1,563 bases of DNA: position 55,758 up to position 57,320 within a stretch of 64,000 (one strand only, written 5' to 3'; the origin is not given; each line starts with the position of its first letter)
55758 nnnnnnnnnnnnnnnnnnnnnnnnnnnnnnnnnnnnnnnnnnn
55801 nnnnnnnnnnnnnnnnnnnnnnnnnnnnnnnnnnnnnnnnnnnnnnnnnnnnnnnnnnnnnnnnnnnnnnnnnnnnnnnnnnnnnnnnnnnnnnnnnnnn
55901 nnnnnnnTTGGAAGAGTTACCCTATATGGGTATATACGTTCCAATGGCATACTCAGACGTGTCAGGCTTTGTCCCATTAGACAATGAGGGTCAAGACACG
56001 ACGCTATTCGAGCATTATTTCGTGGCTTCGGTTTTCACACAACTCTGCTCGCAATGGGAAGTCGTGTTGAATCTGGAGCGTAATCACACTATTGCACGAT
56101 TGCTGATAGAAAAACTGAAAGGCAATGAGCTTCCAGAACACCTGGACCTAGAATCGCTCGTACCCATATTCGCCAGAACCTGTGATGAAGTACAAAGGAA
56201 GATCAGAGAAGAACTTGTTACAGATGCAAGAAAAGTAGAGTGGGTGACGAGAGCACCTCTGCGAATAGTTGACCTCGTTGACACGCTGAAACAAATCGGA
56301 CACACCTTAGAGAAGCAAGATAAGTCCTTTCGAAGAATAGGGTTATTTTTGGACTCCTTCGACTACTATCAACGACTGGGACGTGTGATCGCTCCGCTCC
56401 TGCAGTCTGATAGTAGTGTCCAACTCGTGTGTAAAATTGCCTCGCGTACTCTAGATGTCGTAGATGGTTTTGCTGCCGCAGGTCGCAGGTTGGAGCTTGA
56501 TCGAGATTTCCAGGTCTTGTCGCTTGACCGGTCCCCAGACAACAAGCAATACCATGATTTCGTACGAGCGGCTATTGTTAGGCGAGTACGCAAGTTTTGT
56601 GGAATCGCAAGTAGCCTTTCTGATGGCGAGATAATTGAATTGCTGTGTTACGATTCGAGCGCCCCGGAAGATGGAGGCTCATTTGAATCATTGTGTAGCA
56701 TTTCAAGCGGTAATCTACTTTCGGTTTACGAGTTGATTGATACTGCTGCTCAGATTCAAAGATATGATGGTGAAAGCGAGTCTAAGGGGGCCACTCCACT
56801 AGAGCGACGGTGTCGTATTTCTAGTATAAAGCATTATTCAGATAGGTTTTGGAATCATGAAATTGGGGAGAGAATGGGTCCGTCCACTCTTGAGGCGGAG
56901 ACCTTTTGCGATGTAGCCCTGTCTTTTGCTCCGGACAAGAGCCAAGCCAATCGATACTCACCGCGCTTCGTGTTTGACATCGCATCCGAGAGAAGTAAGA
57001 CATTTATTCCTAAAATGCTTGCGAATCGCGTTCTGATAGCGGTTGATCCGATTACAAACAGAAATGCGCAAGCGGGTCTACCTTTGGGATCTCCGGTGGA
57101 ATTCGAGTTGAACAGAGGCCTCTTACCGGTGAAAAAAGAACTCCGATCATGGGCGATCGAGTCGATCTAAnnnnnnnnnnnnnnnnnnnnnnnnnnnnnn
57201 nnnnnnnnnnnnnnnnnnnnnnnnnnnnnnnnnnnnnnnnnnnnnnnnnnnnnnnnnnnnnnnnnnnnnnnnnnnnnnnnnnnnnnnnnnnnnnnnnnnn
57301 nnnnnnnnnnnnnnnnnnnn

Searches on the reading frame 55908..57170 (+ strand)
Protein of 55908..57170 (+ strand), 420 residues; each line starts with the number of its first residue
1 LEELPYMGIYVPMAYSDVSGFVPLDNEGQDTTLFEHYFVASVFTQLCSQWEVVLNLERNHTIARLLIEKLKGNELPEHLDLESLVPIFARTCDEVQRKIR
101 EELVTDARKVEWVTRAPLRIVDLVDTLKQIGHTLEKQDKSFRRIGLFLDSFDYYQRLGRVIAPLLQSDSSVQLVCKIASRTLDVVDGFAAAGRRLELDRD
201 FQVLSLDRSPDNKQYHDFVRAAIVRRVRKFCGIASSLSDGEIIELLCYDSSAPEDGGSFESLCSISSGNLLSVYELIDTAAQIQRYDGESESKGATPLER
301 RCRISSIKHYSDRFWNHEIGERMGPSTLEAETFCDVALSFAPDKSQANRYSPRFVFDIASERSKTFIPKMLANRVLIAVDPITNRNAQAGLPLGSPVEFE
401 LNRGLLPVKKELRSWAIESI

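Call 89: search_protein_families(library=pfam, proteins=[window:55908-57170:+], max_evalue=0.0001)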
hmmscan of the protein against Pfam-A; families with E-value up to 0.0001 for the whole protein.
window:55908-57170:+ (420 aa): 1 family
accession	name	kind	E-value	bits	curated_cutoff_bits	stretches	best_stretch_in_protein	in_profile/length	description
PF24389.1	ORC-CDC6-like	-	2.1e-10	40.4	27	1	2-235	69-309/571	ORC-CDC6-like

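Call 90: search_protein_families(library=padloc, proteins=[window:55908-57170:+], max_evalue=0.001)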
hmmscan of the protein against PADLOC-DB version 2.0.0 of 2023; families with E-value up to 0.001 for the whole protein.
window:55908-57170:+ (420 aa): 0 families
